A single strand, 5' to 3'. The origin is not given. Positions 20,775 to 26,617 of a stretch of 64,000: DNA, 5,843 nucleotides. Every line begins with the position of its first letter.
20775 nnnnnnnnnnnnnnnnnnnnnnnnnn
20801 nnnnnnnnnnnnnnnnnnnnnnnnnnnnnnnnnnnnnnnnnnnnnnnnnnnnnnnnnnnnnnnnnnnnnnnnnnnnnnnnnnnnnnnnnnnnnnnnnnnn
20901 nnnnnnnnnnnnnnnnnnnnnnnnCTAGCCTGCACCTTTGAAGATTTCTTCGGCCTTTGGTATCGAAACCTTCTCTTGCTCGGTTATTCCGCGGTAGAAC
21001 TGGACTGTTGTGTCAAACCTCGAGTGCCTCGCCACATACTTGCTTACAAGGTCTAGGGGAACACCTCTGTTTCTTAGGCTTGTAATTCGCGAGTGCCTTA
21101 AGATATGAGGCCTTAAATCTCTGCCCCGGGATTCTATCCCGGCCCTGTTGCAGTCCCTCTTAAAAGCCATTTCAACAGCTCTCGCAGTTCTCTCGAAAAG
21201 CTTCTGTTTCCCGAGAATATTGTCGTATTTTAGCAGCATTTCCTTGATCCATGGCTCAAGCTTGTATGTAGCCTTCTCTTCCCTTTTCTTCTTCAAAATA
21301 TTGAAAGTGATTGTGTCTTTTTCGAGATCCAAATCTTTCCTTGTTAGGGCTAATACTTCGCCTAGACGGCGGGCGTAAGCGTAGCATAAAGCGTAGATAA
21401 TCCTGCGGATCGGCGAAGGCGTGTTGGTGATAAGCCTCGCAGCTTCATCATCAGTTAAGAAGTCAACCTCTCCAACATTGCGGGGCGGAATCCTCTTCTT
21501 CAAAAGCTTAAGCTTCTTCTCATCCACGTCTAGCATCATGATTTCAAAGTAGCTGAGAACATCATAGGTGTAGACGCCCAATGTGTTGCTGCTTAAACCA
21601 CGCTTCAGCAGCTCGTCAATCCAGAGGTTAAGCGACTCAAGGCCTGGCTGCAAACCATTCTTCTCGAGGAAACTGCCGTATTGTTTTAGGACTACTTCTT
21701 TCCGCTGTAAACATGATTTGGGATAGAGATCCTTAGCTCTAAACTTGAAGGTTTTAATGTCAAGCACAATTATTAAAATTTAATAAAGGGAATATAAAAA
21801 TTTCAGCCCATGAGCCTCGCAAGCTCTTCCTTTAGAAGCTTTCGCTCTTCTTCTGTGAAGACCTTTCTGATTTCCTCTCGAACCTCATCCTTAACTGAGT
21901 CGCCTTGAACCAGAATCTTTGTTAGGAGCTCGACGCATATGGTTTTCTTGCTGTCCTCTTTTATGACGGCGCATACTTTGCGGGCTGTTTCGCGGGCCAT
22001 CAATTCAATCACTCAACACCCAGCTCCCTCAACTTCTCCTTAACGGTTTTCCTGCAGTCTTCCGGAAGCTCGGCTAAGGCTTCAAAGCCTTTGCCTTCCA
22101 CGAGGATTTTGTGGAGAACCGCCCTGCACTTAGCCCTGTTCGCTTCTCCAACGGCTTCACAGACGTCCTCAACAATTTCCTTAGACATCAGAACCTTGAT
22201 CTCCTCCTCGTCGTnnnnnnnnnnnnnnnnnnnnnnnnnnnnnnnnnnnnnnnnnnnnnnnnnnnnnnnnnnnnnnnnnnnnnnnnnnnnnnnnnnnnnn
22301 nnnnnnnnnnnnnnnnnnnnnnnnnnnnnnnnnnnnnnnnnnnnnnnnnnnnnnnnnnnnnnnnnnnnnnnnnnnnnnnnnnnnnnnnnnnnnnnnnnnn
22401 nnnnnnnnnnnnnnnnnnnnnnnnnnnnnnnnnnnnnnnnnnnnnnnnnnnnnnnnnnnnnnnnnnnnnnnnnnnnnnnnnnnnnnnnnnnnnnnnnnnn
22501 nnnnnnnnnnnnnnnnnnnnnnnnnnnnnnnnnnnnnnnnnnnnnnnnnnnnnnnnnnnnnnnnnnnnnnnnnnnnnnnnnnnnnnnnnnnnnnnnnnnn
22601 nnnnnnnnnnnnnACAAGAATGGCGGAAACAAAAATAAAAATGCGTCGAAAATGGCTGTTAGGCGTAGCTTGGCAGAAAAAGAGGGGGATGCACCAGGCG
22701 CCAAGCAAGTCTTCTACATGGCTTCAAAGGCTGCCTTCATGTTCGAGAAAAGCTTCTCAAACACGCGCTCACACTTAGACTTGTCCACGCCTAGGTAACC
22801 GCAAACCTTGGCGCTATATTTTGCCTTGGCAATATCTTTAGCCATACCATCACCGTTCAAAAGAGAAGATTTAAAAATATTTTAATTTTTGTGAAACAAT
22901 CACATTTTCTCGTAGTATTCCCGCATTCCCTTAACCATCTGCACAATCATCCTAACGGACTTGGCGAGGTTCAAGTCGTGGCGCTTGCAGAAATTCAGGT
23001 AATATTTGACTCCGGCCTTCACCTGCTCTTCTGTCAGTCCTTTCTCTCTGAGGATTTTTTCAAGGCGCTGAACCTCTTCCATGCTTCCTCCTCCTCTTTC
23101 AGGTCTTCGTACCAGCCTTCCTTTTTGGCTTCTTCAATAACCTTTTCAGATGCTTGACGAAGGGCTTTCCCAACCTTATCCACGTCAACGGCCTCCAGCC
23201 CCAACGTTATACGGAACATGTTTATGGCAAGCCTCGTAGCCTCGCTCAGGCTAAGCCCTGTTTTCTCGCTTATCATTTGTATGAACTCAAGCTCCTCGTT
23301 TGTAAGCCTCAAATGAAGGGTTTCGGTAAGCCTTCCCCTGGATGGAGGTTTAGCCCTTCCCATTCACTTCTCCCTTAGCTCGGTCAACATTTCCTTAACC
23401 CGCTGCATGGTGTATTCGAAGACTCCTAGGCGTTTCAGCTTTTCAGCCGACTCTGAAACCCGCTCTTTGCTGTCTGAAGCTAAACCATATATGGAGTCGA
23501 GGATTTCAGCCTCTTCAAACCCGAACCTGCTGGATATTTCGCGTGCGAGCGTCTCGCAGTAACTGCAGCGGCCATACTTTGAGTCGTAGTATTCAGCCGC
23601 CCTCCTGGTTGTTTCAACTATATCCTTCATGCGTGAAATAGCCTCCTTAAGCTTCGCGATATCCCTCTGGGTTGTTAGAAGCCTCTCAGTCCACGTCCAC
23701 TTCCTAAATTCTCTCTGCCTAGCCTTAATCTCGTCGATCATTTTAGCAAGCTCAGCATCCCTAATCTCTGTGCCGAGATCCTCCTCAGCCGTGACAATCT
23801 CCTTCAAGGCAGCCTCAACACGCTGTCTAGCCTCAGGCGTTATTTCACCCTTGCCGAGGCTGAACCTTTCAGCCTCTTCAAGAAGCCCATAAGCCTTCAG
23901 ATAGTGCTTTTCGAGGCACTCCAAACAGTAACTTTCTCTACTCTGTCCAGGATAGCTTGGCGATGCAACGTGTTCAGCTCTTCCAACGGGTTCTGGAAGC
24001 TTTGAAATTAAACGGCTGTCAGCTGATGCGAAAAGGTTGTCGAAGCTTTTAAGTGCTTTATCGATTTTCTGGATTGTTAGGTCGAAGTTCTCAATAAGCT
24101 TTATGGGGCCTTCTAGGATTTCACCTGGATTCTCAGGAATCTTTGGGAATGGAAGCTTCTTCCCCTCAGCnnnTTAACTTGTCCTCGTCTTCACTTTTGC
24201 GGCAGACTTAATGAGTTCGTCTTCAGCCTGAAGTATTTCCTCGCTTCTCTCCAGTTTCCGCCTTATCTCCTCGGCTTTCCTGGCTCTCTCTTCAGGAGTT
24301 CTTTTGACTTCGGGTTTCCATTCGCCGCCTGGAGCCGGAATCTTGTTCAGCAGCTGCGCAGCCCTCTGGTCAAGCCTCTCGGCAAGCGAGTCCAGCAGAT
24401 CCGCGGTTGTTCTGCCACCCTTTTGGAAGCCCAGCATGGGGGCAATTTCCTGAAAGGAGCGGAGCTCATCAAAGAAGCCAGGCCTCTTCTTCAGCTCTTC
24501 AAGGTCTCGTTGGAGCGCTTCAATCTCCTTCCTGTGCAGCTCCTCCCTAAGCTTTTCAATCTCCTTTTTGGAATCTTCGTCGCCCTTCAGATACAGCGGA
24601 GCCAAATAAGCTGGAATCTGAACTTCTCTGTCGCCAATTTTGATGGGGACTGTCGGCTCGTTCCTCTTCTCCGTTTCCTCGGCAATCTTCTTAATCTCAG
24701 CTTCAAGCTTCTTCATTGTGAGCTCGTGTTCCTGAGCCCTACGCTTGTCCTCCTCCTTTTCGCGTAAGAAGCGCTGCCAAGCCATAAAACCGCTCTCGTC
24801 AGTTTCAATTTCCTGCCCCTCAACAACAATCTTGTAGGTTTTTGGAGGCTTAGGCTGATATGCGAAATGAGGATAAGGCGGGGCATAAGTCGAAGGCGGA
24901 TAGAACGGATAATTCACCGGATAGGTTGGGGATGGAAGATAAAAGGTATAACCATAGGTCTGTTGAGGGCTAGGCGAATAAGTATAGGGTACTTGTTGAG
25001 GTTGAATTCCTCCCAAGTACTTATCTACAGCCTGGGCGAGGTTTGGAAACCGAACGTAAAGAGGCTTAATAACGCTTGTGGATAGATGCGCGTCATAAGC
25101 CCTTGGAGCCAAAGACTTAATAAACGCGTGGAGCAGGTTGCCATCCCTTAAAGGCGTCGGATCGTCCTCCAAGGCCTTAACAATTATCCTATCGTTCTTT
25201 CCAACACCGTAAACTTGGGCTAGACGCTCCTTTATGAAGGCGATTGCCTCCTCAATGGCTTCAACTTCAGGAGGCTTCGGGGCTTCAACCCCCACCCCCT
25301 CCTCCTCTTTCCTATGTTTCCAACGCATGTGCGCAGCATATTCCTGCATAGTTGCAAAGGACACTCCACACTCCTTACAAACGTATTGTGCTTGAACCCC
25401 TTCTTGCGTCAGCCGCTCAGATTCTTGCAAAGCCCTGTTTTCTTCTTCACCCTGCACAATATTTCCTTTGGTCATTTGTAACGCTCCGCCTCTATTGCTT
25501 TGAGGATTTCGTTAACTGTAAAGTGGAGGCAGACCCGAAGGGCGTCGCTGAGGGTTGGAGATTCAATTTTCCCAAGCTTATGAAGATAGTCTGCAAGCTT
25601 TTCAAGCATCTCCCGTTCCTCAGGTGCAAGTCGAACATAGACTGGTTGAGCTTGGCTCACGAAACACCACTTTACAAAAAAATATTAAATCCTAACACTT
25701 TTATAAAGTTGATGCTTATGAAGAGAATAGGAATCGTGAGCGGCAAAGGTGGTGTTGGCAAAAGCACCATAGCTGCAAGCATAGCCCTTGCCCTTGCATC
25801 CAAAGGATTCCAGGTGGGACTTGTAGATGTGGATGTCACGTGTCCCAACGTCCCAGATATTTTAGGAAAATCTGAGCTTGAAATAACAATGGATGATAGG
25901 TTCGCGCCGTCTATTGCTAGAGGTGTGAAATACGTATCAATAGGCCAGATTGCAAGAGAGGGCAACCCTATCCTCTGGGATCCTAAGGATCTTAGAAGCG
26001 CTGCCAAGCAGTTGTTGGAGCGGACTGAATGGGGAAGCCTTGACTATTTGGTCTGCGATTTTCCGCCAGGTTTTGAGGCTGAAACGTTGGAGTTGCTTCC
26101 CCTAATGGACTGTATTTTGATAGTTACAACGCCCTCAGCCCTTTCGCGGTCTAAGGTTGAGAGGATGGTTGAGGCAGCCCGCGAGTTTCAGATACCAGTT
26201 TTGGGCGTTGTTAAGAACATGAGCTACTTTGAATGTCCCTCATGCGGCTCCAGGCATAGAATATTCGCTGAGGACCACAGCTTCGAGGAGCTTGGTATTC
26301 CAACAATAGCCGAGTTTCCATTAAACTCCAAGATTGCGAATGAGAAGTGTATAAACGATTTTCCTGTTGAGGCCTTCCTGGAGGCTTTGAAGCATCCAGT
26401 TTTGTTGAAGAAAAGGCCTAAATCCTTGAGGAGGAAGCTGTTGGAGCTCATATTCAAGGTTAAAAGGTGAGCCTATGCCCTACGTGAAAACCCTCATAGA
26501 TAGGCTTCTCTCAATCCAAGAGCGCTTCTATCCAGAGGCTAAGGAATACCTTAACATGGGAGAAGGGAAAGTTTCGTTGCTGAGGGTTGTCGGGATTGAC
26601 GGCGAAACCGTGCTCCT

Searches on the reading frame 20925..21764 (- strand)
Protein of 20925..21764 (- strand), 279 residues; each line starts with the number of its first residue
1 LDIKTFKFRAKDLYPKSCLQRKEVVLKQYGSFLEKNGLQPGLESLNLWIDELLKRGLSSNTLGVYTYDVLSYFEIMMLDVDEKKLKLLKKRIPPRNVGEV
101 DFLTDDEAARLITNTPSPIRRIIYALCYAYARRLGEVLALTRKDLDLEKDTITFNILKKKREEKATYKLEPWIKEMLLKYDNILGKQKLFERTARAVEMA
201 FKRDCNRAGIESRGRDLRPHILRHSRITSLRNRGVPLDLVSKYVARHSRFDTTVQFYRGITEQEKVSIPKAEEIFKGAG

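Call 15: search_protein_families(library=pfam, proteins=[window:20925-21764:-], max_evalue=0.01)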
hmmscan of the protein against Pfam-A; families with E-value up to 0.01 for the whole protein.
window:20925-21764:- (279 aa): 1 family
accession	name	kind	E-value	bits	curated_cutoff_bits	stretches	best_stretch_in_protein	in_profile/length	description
PF00589.27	Phage_integrase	-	8.8e-16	58.6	27.1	1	102-261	2-169/172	Phage integrase family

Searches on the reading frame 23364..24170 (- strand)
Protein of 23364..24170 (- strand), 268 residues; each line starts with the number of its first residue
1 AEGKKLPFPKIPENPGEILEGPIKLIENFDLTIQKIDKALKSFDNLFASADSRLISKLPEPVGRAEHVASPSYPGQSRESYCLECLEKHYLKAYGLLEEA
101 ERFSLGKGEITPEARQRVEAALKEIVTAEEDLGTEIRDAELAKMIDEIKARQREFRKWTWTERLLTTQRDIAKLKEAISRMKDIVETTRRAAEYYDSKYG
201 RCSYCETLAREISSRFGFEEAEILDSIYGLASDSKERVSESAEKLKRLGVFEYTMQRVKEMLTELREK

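Call 15: search_protein_families(library=pfam, proteins=[window:23364-24170:-], max_evalue=0.01)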
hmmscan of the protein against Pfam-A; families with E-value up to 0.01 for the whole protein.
window:23364-24170:- (268 aa): 0 families

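Call 26: search_protein_families(library=phrogs, proteins=[window:23364-24170:-], max_evalue=0.01)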
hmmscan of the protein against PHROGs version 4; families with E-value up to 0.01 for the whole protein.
window:23364-24170:- (268 aa): 1 family
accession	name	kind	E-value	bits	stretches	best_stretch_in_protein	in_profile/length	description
phrog_1107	-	tail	0.0035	16.3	1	137-200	579-645/1252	tail length tape measure protein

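Call 78: search_protein_families(library=ncbifam, proteins=[window:23364-24170:-], max_evalue=0.001)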
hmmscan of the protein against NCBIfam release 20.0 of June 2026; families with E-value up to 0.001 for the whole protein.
window:23364-24170:- (268 aa): 0 families

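Call 79: search_protein_families(library=padloc, proteins=[window:23364-24170:-], max_evalue=0.001)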
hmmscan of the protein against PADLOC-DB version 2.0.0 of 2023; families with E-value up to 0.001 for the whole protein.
window:23364-24170:- (268 aa): 0 families

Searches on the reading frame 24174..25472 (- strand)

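Call 15: search_protein_families(library=pfam, proteins=[window:24174-25472:-], max_evalue=0.01)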
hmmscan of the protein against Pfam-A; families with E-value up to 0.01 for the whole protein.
window:24174-25472:- (432 aa): 3 families
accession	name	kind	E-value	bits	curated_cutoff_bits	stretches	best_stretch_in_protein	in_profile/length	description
PF00096.32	zf-C2H2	-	0.00066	20.4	25.2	1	30-53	1-23/23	Zinc finger, C2H2 type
PF13912.12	zf-C2H2_6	-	0.0011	19.4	25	1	30-55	2-26/27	C2H2-type zinc finger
PF13894.12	zf-C2H2_4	-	0.0021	19.1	27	1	30-53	1-24/24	C2H2-type zinc finger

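Call 26: search_protein_families(library=phrogs, proteins=[window:24174-25472:-], max_evalue=0.01)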
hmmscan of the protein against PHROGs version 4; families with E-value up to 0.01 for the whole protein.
window:24174-25472:- (432 aa): 0 families

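Call 78: search_protein_families(library=ncbifam, proteins=[window:24174-25472:-], max_evalue=0.001)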
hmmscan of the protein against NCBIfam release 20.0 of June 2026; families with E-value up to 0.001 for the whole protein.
window:24174-25472:- (432 aa): 0 families

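Call 79: search_protein_families(library=padloc, proteins=[window:24174-25472:-], max_evalue=0.001)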
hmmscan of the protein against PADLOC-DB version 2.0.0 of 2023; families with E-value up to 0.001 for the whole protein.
window:24174-25472:- (432 aa): 0 families

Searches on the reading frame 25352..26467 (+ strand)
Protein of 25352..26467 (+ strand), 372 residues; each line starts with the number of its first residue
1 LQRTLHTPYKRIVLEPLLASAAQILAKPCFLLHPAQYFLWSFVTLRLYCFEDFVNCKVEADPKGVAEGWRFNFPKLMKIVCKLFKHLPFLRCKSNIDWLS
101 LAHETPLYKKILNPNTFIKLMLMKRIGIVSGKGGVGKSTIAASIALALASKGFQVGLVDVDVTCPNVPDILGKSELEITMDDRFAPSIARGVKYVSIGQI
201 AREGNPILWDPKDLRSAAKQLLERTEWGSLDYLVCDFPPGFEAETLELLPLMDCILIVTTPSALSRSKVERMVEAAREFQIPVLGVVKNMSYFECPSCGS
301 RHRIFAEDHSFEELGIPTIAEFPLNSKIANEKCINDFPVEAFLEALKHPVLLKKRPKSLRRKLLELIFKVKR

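Call 15: search_protein_families(library=pfam, proteins=[window:25352-26467:+], max_evalue=0.01)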
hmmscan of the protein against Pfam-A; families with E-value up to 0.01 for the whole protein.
window:25352-26467:+ (372 aa): 11 families
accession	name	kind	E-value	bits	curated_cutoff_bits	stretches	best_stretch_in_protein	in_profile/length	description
PF10609.15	ParA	-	1.8e-58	198.3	27.1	1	124-331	4-218/246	NUBPL iron-transfer P-loop NTPase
PF01656.29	CbiA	-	7.3e-13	49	25.4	1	126-290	1-82/125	CobQ/CobB/MinD/ParA nucleotide binding domain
PF13614.12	AAA_31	-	1.8e-10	41.5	27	1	123-162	1-40/177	AAA domain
PF02374.21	ArsA_ATPase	-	6.3e-08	32.6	24.3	1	127-172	4-48/305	Anion-transporting ATPase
PF09140.17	MipZ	-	4.7e-06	26.5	20.7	1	128-162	5-39/262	ATPase MipZ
PF20720.3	nSTAND3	-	0.00016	21.8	27.2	1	121-160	14-51/155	Novel STAND NTPase 3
PF13481.12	AAA_25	-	0.00026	21.1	27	1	114-153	22-61/195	AAA domain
PF06564.18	CBP_BcsQ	-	0.00079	19.4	21.3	0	123-160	1-38/234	Cellulose biosynthesis protein BcsQ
PF03308.22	MeaB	-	0.0018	17.8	23.1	1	124-165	34-74/273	Methylmalonyl Co-A mutase-associated GTPase MeaB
PF05729.18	NACHT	-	0.0076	16.5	26.7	0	128-152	4-28/167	NACHT domain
PF25199.1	nSTAND_NTPase5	-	0.0097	16.2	34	0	124-161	41-79/145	Novel STAND NTPase 5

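Call 78: search_protein_families(library=ncbifam, proteins=[window:25352-26467:+], max_evalue=0.001)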
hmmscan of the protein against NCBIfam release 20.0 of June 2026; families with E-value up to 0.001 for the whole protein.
window:25352-26467:+ (372 aa): 18 families
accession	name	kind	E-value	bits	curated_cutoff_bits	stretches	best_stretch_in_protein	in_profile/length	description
NF041136.1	MrpORP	equivalog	9.6e-54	183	450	1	124-330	6-220/365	iron-sulfur cluster carrier protein MrpORP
NF008669.0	PRK11670.1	equivalog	9.7e-39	133.3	348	1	89-307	76-295/369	iron-sulfur cluster carrier protein ApbC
TIGR01969.1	minD_arch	subfamily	1.3e-18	67.1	201.75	1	126-289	3-168/251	cell division ATPase MinD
TIGR01968.1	minD_bact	equivalog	2.2e-13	50.2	212.9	1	126-172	4-50/261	septum site-determining protein MinD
NF041546.1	ParA_partition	equivalog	5.4e-12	45.7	180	1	126-161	2-37/203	ParA family partition ATPase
NF008079.0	PRK10818.1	equivalog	1.3e-10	41.1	508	1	126-172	5-51/270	septum site-determining protein MinD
NF053622.1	ATPseBagAMYCTU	equivalog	2.9e-10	40.1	400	1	124-161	7-44/325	ATPase BagA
TIGR03371.1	cellulose_yhjQ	equivalog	6.8e-09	35.6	157.85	1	123-270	1-155/246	cellulose biosynthesis protein BcsQ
NF047398.1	AAA_KGGVGR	domain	9.1e-09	35.9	90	1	123-175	2-54/190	KGGVGR-motif variant AAA ATPase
TIGR01007.1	eps_fam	subfamily_domain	3.5e-08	33.2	108.05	1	120-289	14-188/204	polysaccharide biosynthesis tyrosine autokinase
TIGR03815.1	CpaE_hom_Actino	equivalog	1.1e-07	31.3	154.45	1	126-162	114-150/340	septum site-determining protein Ssd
TIGR00345.1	GET3_arsA_TRC40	subfamily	3.5e-07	30.1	135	1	129-162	2-35/299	TRC40/GET3/ArsA family transport-energizing ATPase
TIGR04291.1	arsen_driv_ArsA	equivalog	1.6e-06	27.2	650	1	128-162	324-358/565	arsenical pump-driving ATPase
NF041417.1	ArsA_halo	exception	3.2e-06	26.1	800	1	129-174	17-61/617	arsenical pump-driving ATPase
NF053621.1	ATPseBagBMYCTU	equivalog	0.0003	20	521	1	124-162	12-50/371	ATPase BagB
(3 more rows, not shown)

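Call 79: search_protein_families(library=padloc, proteins=[window:25352-26467:+], max_evalue=0.001)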
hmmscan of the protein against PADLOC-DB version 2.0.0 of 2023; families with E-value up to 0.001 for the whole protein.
window:25352-26467:+ (372 aa): 2 families
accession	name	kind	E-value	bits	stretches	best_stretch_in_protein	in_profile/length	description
PDLC04559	PDC-M28B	-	3.8e-07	27.6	1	123-172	128-177/438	-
PDLC05079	PDC-S73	-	0.00013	18.9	1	100-162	167-229/752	-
